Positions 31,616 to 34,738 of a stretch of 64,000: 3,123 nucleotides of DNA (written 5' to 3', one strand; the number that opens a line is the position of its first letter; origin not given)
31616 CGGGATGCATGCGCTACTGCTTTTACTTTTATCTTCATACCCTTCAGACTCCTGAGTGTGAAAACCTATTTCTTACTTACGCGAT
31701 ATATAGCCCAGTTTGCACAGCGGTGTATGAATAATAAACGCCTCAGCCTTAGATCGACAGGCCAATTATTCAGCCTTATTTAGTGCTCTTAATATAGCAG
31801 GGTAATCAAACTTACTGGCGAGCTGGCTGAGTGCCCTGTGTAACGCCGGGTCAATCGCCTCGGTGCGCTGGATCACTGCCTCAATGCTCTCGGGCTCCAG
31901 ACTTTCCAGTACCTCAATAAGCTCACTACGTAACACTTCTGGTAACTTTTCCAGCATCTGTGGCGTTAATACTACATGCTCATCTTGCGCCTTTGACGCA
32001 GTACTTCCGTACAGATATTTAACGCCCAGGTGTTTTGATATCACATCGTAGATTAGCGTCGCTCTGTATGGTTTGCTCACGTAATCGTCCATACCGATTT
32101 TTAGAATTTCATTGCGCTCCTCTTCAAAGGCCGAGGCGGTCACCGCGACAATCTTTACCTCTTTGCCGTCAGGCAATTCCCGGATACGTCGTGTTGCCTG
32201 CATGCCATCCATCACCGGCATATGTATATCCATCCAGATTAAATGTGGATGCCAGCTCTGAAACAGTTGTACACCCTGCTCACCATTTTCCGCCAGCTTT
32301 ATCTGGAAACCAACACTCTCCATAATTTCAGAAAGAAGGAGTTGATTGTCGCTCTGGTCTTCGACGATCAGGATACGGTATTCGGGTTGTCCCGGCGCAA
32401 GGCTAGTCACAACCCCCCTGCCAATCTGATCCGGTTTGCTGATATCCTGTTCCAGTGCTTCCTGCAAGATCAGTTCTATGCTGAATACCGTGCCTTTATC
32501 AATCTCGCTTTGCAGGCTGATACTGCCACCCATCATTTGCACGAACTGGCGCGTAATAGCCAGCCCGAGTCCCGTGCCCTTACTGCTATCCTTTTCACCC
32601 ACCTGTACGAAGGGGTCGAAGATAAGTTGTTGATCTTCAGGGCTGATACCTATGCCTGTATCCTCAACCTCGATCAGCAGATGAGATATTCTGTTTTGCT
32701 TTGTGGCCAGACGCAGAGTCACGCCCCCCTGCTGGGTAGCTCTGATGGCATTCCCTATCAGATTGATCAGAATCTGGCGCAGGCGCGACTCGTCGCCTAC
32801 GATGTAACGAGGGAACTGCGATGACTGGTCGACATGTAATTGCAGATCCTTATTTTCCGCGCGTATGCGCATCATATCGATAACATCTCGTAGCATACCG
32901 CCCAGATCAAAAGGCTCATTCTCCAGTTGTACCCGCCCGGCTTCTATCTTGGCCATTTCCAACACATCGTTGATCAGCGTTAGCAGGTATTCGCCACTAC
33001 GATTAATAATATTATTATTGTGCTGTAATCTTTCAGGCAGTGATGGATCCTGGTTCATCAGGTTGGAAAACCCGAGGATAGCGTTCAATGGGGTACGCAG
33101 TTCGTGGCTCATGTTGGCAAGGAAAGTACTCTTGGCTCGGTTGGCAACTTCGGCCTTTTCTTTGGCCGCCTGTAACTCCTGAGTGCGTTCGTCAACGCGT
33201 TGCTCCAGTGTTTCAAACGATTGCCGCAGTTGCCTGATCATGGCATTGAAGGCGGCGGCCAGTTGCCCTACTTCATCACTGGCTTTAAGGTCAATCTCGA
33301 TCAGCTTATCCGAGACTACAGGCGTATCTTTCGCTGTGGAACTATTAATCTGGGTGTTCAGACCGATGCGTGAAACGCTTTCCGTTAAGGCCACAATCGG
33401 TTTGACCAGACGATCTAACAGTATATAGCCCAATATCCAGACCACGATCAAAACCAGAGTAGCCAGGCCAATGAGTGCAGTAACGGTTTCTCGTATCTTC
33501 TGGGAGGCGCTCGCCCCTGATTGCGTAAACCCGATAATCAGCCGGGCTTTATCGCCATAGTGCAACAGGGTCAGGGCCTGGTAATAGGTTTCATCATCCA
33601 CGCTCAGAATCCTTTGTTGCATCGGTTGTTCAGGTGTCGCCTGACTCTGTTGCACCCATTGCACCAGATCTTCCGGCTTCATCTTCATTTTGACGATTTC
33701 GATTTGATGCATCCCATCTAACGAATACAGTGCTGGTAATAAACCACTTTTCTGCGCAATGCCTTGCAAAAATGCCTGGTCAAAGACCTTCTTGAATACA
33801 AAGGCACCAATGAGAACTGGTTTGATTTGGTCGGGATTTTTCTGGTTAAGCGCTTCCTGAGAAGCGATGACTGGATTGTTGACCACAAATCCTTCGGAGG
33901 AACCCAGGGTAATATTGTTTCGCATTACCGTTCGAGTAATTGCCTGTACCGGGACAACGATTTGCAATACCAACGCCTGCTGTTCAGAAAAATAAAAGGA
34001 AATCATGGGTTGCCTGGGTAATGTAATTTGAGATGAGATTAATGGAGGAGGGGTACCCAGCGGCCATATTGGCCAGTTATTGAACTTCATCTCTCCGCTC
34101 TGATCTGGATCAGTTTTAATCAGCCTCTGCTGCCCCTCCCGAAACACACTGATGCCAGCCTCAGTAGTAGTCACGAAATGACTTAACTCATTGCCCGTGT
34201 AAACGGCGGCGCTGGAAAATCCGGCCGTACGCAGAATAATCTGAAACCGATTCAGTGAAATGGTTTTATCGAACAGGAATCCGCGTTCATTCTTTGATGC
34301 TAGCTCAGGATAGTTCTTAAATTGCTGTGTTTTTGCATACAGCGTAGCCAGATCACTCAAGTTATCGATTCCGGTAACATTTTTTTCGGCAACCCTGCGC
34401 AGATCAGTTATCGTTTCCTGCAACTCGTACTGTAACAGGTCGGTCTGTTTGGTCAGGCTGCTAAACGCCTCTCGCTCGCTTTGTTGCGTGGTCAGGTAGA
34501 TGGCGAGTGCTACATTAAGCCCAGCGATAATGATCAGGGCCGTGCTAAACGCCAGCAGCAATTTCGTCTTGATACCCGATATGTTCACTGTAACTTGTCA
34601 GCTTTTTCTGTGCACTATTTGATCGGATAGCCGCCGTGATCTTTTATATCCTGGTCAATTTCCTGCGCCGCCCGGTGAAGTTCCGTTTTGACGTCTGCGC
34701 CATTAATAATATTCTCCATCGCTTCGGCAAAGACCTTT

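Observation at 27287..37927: Tandemly duplicated orphan solute-binding lipoprotein + hybrid histidine kinase pairs, downstream of a REC-GGDEF-EAL regulator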

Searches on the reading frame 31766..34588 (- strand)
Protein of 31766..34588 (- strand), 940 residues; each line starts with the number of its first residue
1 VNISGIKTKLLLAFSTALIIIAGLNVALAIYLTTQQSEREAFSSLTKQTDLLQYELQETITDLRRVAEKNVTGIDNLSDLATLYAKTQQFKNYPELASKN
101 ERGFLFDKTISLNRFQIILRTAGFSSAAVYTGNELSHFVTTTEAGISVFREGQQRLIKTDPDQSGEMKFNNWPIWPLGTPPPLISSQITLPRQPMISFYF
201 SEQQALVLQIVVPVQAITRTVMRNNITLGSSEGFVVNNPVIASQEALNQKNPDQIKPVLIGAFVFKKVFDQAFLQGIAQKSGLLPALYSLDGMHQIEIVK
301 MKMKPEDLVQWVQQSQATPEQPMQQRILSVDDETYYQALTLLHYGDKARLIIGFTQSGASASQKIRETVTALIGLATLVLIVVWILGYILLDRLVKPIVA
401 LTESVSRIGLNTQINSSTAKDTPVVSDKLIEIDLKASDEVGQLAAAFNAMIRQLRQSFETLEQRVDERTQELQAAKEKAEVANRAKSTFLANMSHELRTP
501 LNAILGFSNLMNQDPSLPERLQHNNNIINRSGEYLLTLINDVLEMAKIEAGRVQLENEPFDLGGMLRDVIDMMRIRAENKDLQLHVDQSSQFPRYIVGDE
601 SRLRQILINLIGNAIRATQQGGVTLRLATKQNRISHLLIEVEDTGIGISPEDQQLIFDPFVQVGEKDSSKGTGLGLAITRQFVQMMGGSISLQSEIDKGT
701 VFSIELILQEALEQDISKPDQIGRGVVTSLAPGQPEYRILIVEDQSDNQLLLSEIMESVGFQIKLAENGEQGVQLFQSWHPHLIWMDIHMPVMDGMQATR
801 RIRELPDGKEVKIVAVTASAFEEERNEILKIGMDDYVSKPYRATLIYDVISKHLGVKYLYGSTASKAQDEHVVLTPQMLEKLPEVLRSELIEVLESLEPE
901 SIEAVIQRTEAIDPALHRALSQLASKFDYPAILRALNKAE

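Call 3: search_protein_families(library=pfam, proteins=[window:31766-34588:-], max_evalue=0.01)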
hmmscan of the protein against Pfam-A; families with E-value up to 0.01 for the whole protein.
window:31766-34588:- (940 aa): 6 families
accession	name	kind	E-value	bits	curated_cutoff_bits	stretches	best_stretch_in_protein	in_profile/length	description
PF02518.31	HATPase_c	-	2.1e-29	102.7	26.4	1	598-708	1-109/111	Histidine kinase-, DNA gyrase B-, and HSP90-like ATPase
PF00072.30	Response_reg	-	4.4e-25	88.4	30.2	1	739-848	1-108/111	Response regulator receiver domain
PF00512.31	HisKA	-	5.4e-20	71.6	26.9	1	485-551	1-66/66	His Kinase A (phospho-acceptor) domain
PF00672.30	HAMP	-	3.4e-07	30.9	25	1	393-456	5-53/53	HAMP domain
PF23198.2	PDE8A_N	-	1.4e-06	28.7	29.6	1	734-830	7-105/147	PDE8A-like, N-terminal domain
PF14501.12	HATPase_c_5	-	0.0052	17.1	22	0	604-695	7-91/102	GHKL domain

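Call 4: search_protein_families(library=ncbifam, proteins=[window:31766-34588:-], max_evalue=0.01)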
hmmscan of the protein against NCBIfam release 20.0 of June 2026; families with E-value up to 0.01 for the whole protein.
window:31766-34588:- (940 aa): 160 families (the best 25 are shown)
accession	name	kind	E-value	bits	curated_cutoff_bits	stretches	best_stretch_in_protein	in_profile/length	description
TIGR02956.1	TMAO_torS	equivalog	3.4e-113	379.6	676.5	1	369-866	335-825/967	TMAO reductase system sensor histidine kinase/response regulator TorS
NF011874.0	PRK15347.1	equivalog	1.9e-98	330.7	852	2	370-719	301-620/921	two component system sensor kinase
NF008318.0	PRK11107.1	equivalog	1e-97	328.3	890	2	363-712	172-522/920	two-component sensor histidine kinase BarA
NF038297.2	hybrid_HK_HrmK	equivalog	2.4e-88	297.3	725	1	445-852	199-606/607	hybrid histidine kinase/response regulator HrmK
NF008302.0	PRK11091.1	equivalog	3.3e-85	286.8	838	1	473-892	270-684/779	aerobic respiration two-component sensor histidine kinase ArcB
NF041947.1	LuxQ_Vibrio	equivalog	3.1e-83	280.1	1200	1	470-849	456-834/843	quorum-sensing autoinducer 2 sensor kinase/phosphatase LuxQ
NF008099.0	PRK10841.1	equivalog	1.6e-72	244.6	920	2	470-714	454-696/949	two-component system sensor histidine kinase RcsC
NF008543.0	PRK11466.1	equivalog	3.5e-72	243.6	982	1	363-858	329-802/914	TMAO reductase system sensor histidine kinase/response regulator TorS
NF045901.1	HisKinLetSLeg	equivalog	3e-71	240.6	1650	2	369-718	179-528/906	two-component system sensor histidine kinase LetS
NF046044.1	PnpS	equivalog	3.6e-54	184.3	400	1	483-706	167-389/390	two-component system histidine kinase PnpS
NF047465.1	hybrid_HK_LvrA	exception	1.6e-52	178.6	1200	1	459-842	175-572/819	hybrid histidine kinase/response regulator LvrA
NF041832.1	near_NosP_CTERM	subfamily_domain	7.8e-50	170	400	1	480-844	1-360/370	NahK/ErcS family hybrid sensor histidine kinase/response regulator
NF050805.1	CellDivHKDivJCaul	equivalog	1.5e-48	165.4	1000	1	467-707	279-519/531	cell cycle sensor histidine kinase DivJ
NF007420.1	PRK09959.1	equivalog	1.7e-48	165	1995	1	470-855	696-1071/1197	acid-sensing system histidine kinase EvgS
NF047874.1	MASE3_PAS_HK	subfamily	2.3e-45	155.5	560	1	466-718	378-635/655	MASE3 domain-containing sensor histidine kinase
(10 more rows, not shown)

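Call 28: find_homologous_proteins(query=window:31766-34588:-, max_evalue=1e-20)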
Query window:31766-34588:- (940 aa): 6885 proteins with E <= 1e-20 among 8000 candidates; the best 120 are listed.
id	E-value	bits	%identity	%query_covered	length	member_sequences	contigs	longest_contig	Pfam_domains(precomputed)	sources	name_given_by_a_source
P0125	0.0e+0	2036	100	100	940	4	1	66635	PF00672.31,PF02518.32,PF00512.32,PF23198.2,PF00072.31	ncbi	-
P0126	0.0e+0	1471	73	100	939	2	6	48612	PF00672.31,PF02518.32,PF00512.32,PF23198.2,PF00072.31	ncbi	-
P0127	0.0e+0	1396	69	100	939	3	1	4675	PF00672.31,PF02518.32,PF00512.32,PF23198.2,PF00072.31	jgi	jgi:signal transduction histidine kinase/ActR/RegA family two-component response regulator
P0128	0.0e+0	1390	69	100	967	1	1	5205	PF00672.31,PF02518.32,PF00512.32,PF00072.31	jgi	jgi:signal transduction histidine kinase/DNA-binding response OmpR family regulator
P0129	0.0e+0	1379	67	100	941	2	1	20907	PF00672.31,PF02518.32,PF00512.32,PF23198.2,PF00072.31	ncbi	-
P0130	0.0e+0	1358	66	100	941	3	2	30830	PF02518.32,PF00512.32,PF23198.2,PF00072.31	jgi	jgi:signal transduction histidine kinase/DNA-binding response OmpR family regulator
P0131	0.0e+0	1357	68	100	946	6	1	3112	PF02518.32,PF00512.32,PF23198.2,PF00072.31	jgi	jgi:signal transduction histidine kinase/ActR/RegA family two-component response regulator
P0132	0.0e+0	1314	65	100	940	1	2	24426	PF02518.32,PF00512.32,PF23198.2,PF00072.31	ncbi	-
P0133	0.0e+0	1298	64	100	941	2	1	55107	PF00672.31,PF02518.32,PF00512.32,PF00072.31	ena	-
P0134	0.0e+0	1292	65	100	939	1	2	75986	PF02518.32,PF00512.32,PF23198.2,PF00072.31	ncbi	-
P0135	0.0e+0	1105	55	100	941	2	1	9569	PF02518.32,PF00512.32,PF00072.31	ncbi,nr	ncbi:MAG: ATP-binding protein [Candidatus Thiodiazotropha taylori]|nr:ATP-binding protein [Candidatu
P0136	0.0e+0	1100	57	99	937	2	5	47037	PF00672.31,PF02518.32,PF00512.32,PF00072.31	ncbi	-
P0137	0.0e+0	1096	60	92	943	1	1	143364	PF00672.31,PF02518.32,PF00512.32,PF00072.31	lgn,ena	-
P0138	0.0e+0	1046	54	99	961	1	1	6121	PF00672.31,PF02518.32,PF00512.32,PF00072.31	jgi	jgi:signal transduction histidine kinase/ActR/RegA family two-component response regulator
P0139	0.0e+0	1031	54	100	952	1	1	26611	PF00672.31,PF02518.32,PF00512.32,PF00072.31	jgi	jgi:signal transduction histidine kinase/DNA-binding NarL/FixJ family response regulator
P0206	9.1e-149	515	35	99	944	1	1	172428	PF02518.32,PF00512.32,PF00072.31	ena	-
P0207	4.2e-148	513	35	84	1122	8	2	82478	PF00672.31,PF02518.32,PF00512.32,PF00072.31,PF01627.29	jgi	jgi:signal transduction histidine kinase/DNA-binding response OmpR family regulator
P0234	3.8e-139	484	35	90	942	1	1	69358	PF00672.31,PF02518.32,PF00512.32,PF00072.31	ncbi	ncbi:MAG: ATP-binding protein [Steroidobacteraceae bacterium]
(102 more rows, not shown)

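Call 76: find_encoding_contigs(protein=P0207, flank=7000, max_places=1)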
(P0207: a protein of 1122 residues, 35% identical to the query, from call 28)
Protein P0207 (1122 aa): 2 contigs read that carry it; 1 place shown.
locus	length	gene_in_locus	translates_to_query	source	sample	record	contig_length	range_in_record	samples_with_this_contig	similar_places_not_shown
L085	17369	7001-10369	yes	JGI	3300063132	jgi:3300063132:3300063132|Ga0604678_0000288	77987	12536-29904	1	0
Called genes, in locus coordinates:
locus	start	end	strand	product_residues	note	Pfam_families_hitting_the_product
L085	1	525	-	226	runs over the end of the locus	PF00440:TetR_N, PF22276:SlmA-like_C, PF13977:TetR_C_6 (weak)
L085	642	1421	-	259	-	PF00702:Hydrolase, PF13419:HAD_2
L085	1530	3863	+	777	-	PF07715:Plug, PF00593:TonB_dep_Rec_b-barrel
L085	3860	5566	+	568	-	PF07519:Tannase, PF00326:Peptidase_S9 (faint)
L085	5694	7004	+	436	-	PF01547:SBP_bac_1, PF13416:SBP_bac_8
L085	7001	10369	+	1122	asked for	PF00672:HAMP, PF00512:HisKA, PF02518:HATPase_c, PF00072:Response_reg, PF01627:Hpt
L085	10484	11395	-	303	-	PF00696:AA_kinase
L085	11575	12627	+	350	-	PF01699:Na_Ca_ex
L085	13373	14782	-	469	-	PF01134:GIDA (weak), PF07992:Pyr_redox_2, PF00070:Pyr_redox, PF02852:Pyr_redox_dim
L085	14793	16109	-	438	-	PF00364:Biotin_lipoyl, PF25997:BSH_YhbJ (weak), PF02817:E3_binding, PF00198:2-oxoacid_dh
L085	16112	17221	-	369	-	PF02779:Transket_pyr, PF02780:Transketolase_C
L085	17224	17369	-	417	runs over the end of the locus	PF12573:OxoDH_E1alpha_N, PF00676:E1_dh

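Call 77: find_encoding_contigs(protein=P0234, flank=7000, max_places=1)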
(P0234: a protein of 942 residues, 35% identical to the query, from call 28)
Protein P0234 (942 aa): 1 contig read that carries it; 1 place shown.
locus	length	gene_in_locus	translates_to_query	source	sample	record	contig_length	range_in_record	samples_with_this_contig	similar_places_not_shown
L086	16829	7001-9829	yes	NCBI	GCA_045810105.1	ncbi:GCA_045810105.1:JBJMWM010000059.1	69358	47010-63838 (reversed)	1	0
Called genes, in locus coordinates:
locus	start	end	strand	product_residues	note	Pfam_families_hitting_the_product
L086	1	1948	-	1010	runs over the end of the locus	PF07715:Plug, PF00593:TonB_dep_Rec_b-barrel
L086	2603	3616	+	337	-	PF00126:HTH_1, PF03466:LysR_substrate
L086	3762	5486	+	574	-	PF00920:ILVD_EDD_N, PF24877:ILV_EDD_C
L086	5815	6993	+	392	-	PF01547:SBP_bac_1, PF13416:SBP_bac_8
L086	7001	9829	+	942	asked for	PF00672:HAMP (weak), PF00512:HisKA, PF02518:HATPase_c, PF00072:Response_reg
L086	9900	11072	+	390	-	PF07690:MFS_1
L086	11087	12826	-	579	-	PF07969:Amidohydro_3, PF01979:Amidohydro_1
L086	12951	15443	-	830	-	PF07715:Plug, PF00593:TonB_dep_Rec_b-barrel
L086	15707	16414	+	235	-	PF00440:TetR_N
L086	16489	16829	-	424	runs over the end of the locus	PF03137:OATP (faint), PF07690:MFS_1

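Call 78: find_encoding_contigs(protein=P0206, flank=7000, max_places=1)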
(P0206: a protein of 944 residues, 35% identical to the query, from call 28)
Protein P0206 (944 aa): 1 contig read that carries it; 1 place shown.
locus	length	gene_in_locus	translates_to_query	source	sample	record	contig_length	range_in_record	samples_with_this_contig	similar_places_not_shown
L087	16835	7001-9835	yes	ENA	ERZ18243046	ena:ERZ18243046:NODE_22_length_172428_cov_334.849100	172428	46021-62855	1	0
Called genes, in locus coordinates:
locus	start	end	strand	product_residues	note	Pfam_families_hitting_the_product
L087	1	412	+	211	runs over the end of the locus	PF00072:Response_reg, PF00196:GerE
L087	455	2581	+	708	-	PF02518:HATPase_c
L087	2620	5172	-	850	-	PF00270:DEAD, PF00271:Helicase_C, PF24473:CON_HrpB, PF08482:HrpB_C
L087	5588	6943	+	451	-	PF01547:SBP_bac_1, PF13416:SBP_bac_8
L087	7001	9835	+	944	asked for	PF00512:HisKA, PF02518:HATPase_c, PF00072:Response_reg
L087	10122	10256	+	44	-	-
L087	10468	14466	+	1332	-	PF07494:Reg_prop (faint), PF08450:SGL (weak), PF07495:Y_Y_Y, PF00512:HisKA, PF02518:HATPase_c, PF00072:Response_reg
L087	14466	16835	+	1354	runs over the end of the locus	PF01590:GAF (weak), PF00989:PAS (faint), PF08448:PAS_4, PF13426:PAS_9, PF08447:PAS_3, PF00512:HisKA, PF02518:HATPase_c, PF00072:Response_reg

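Call 84: search_protein_families(library=ncbifam, proteins=[L085:1530-3863:+], max_evalue=1e-10)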
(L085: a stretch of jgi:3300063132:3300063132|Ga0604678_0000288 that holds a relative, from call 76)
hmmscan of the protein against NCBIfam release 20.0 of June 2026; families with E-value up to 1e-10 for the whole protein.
L085:1530-3863:+ (777 aa): 7 families
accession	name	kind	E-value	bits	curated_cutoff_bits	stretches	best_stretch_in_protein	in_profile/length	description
TIGR01783.1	TonB-siderophor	subfamily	1.9e-31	109.4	223.5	2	56-331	4-263/649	TonB-dependent siderophore receptor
NF053590.1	TonB_dep_TOL0244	equivalog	6.7e-25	87.7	645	1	38-229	11-211/604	TOL_0244 family TonB-dependent receptor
TIGR01785.1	TonB-hemin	subfamily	8.5e-25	87.3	316.85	1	37-611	1-549/677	TonB-dependent heme/hemoglobin receptor family protein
TIGR01786.1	TonB-hemlactrns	subfamily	5e-23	81.3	323.75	1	39-616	2-574/719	TonB-dependent hemoglobin/transferrin/lactoferrin family receptor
NF007349.0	PRK09840.1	equivalog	8.6e-13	47.1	686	0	58-204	75-221/760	catecholate siderophore receptor Fiu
TIGR01779.1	TonB-B12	equivalog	1.4e-12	46.9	599.7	0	28-206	22-202/614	TonB-dependent vitamin B12 receptor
NF041535.1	TonB_rec_PqqU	equivalog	1.5e-11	43.4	1200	0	90-164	60-136/676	TonB-dependent receptor PqqU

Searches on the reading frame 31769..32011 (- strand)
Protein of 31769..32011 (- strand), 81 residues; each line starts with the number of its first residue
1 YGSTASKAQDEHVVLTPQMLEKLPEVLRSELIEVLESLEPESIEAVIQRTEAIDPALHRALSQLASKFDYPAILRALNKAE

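Call 38: search_protein_families(library=pfam, proteins=[window:31769-32011:-], max_evalue=10)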
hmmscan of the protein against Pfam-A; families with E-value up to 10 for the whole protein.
seq(81 aa): 3 families
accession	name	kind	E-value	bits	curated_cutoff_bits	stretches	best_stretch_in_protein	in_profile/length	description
PF08559.15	Cut8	-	0.032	14.3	26.2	1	31-80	53-102/241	Cut8, nuclear proteasome tether protein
PF25212.1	HVO_A0114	-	0.035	14.3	27.6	1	16-65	12-61/84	HVO_A0114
PF20300.4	prok_STING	-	0.063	13.7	27.1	1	13-80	40-105/137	Prokaryotic STING domain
